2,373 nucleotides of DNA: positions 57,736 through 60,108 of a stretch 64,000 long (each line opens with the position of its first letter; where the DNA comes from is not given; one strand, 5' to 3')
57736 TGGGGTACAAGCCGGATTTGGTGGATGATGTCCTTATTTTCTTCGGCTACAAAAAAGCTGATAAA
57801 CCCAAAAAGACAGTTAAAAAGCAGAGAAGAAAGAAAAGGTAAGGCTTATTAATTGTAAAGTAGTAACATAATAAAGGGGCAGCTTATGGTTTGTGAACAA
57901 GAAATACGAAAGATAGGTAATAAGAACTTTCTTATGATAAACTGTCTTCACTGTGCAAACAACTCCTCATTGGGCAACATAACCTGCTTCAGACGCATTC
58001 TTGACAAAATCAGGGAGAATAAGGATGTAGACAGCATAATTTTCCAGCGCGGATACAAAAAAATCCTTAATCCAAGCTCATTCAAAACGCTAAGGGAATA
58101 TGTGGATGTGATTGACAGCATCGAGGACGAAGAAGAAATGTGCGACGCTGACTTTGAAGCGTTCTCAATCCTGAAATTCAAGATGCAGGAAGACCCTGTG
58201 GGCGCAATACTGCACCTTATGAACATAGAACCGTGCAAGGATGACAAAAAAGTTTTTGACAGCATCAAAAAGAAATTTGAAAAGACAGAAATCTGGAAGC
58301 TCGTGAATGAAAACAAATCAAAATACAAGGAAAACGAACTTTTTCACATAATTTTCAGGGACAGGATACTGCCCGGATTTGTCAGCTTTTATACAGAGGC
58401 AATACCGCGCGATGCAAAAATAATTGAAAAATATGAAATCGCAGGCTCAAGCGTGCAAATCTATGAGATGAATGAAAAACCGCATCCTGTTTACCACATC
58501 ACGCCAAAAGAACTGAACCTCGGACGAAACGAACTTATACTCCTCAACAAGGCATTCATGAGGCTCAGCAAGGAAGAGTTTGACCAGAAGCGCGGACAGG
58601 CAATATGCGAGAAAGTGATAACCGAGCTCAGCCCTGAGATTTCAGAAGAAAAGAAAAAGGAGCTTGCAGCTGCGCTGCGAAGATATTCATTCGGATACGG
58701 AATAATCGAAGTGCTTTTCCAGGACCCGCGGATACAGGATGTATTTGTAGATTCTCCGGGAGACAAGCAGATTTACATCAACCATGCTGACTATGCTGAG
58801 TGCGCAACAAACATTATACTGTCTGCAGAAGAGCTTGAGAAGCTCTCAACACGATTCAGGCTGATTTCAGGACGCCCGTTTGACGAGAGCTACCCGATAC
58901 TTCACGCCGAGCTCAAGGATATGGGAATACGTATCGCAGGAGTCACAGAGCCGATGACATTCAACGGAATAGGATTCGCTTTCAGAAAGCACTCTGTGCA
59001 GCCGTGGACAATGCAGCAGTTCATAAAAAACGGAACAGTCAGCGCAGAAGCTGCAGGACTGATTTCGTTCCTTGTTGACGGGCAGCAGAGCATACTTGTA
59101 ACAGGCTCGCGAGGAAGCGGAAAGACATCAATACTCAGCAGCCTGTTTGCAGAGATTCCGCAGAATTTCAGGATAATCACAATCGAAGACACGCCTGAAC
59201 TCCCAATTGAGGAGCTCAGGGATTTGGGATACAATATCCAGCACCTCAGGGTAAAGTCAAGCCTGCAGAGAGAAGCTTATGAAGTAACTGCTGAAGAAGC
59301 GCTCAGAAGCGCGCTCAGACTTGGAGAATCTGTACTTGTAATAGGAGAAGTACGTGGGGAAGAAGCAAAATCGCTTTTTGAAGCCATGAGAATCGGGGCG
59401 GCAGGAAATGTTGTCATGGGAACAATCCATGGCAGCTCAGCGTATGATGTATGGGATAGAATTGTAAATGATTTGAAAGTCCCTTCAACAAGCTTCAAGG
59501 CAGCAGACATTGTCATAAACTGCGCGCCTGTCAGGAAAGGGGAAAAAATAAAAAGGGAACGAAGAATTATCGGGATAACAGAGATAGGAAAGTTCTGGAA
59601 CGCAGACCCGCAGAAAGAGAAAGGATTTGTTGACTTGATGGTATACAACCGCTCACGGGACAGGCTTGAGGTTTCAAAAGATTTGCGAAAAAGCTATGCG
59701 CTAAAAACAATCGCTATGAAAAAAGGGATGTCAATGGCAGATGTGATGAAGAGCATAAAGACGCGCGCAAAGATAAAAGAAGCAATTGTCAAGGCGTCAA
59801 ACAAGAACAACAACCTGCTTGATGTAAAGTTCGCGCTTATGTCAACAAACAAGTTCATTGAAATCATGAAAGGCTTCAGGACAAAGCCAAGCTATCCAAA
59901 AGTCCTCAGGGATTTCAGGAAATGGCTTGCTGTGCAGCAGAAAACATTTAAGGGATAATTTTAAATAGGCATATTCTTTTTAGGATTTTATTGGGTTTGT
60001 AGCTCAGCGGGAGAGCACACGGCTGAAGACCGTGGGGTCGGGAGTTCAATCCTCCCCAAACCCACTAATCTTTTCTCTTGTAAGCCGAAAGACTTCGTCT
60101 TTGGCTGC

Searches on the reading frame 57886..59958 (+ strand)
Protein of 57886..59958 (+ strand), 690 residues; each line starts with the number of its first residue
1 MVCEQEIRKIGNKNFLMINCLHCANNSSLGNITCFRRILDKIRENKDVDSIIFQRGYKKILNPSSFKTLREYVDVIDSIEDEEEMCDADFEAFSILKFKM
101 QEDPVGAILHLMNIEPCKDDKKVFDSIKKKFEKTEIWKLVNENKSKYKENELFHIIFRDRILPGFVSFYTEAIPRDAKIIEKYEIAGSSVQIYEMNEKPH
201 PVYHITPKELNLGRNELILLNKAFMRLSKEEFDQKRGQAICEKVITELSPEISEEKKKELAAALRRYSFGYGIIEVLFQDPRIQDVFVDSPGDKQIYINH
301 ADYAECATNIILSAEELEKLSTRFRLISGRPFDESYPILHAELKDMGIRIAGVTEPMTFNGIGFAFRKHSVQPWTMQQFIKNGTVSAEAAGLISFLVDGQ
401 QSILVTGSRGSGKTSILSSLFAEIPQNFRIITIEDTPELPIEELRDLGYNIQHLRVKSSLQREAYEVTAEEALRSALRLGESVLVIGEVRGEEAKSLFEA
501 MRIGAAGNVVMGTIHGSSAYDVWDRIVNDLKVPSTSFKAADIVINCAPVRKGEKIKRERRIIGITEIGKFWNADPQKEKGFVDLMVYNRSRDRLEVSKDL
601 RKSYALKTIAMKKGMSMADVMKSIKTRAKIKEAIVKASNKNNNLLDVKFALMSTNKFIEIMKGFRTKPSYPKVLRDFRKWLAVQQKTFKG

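Call 19: find_encoding_contigs(protein=window:57886-59958:+, flank=2000, max_places=6)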
Protein window:57886-59958:+ (690 aa): 1 contig read that carries it; 1 place shown.
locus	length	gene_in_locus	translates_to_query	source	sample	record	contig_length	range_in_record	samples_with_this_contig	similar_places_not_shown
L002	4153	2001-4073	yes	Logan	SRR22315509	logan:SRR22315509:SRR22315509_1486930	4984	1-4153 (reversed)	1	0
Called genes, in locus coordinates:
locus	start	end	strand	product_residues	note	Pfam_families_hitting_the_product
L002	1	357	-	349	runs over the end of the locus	-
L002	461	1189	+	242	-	PF04414:tRNA_deacylase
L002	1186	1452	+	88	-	-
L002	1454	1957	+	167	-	-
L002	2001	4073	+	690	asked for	PF00437:T2SSE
